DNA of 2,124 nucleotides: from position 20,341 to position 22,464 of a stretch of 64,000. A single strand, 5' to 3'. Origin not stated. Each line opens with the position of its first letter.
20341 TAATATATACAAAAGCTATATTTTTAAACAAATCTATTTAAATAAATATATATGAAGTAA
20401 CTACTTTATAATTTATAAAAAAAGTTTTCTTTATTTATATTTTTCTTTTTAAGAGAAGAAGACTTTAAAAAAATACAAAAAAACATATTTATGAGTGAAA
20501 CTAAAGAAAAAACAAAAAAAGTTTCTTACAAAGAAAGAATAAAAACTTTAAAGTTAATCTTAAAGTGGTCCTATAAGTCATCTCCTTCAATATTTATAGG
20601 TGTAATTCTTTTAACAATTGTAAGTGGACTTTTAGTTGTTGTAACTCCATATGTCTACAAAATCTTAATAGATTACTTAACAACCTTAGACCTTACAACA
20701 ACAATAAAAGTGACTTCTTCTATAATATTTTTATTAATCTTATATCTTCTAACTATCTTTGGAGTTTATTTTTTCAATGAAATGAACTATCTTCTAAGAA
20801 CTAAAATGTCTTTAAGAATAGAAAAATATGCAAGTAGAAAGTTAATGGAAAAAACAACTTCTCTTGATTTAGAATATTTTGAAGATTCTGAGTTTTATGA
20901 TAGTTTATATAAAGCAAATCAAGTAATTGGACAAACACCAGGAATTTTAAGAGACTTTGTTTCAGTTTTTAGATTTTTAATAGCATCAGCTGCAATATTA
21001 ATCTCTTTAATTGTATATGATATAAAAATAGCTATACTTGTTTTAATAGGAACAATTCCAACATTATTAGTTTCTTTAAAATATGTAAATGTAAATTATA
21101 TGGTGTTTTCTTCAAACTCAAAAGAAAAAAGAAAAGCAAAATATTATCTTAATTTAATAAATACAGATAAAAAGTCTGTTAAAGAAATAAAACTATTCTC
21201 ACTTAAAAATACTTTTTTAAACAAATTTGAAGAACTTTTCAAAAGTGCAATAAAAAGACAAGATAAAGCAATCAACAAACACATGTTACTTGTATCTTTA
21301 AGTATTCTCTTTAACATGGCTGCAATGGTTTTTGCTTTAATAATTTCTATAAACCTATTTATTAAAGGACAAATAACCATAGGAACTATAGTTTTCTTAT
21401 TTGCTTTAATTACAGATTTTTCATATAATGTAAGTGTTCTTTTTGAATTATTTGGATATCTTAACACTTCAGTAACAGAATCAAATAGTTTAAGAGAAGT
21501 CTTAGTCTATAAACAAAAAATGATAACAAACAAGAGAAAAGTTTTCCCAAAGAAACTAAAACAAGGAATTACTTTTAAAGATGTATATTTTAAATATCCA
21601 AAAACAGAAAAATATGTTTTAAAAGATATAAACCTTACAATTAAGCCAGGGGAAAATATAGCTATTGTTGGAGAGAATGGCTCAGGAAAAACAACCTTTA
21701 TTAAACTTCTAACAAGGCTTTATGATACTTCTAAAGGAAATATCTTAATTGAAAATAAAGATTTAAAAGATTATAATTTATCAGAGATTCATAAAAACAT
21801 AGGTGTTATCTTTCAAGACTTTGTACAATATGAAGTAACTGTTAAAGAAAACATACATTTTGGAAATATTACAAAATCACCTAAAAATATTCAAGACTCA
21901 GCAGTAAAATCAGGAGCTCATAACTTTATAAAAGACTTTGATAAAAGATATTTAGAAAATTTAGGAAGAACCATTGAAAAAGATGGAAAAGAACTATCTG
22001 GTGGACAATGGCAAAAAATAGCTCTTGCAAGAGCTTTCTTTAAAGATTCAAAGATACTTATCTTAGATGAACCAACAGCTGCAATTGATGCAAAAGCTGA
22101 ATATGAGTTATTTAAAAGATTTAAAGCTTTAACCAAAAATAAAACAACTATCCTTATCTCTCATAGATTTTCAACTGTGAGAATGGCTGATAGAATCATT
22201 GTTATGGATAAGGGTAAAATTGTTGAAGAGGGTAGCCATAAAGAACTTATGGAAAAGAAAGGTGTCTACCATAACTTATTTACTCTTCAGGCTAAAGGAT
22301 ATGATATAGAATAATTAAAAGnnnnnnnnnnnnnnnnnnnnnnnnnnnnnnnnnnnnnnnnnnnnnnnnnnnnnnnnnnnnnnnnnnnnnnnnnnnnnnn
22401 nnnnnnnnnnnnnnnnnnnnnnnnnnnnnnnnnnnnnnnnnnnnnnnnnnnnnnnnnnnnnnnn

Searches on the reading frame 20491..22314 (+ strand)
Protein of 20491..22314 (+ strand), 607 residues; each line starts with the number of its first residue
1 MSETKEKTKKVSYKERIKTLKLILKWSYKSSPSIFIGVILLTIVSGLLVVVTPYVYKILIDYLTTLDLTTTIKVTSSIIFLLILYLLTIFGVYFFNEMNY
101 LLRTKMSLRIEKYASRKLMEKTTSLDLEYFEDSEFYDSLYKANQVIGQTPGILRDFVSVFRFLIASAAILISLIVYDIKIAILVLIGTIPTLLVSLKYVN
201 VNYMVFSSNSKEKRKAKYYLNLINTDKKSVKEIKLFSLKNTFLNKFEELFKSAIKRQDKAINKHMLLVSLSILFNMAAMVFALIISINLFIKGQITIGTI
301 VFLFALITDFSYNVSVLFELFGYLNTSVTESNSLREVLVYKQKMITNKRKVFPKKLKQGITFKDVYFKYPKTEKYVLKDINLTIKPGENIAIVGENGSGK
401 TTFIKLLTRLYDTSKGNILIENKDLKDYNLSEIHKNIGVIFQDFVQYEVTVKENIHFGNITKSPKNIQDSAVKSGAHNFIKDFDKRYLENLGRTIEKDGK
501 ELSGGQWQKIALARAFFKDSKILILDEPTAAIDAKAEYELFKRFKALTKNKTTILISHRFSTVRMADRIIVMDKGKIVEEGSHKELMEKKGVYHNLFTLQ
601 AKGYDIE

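Call 70: search_protein_families(library=pfam, proteins=[window:20491-22314:+], max_evalue=0.0001)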
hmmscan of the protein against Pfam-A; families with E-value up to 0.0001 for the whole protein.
window:20491-22314:+ (607 aa): 5 families
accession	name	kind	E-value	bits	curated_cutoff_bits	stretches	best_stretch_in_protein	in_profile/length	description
PF00005.33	ABC_tran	-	2.8e-37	128.8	25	1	377-530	1-137/137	ABC transporter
PF00664.28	ABC_membrane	-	1.3e-12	48.5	28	1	36-308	2-268/274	ABC transporter transmembrane region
PF13304.12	AAA_21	-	1.5e-08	35.5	27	0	391-500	3-104/304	AAA domain, putative AbiEii toxin, Type IV TA system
PF02463.25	SMC_N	-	2.3e-08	34.2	40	1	381-573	19-212/220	RecF/RecN/SMC N terminal domain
PF13401.12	AAA_22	-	4.4e-05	24.3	27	0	389-530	7-95/130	AAA domain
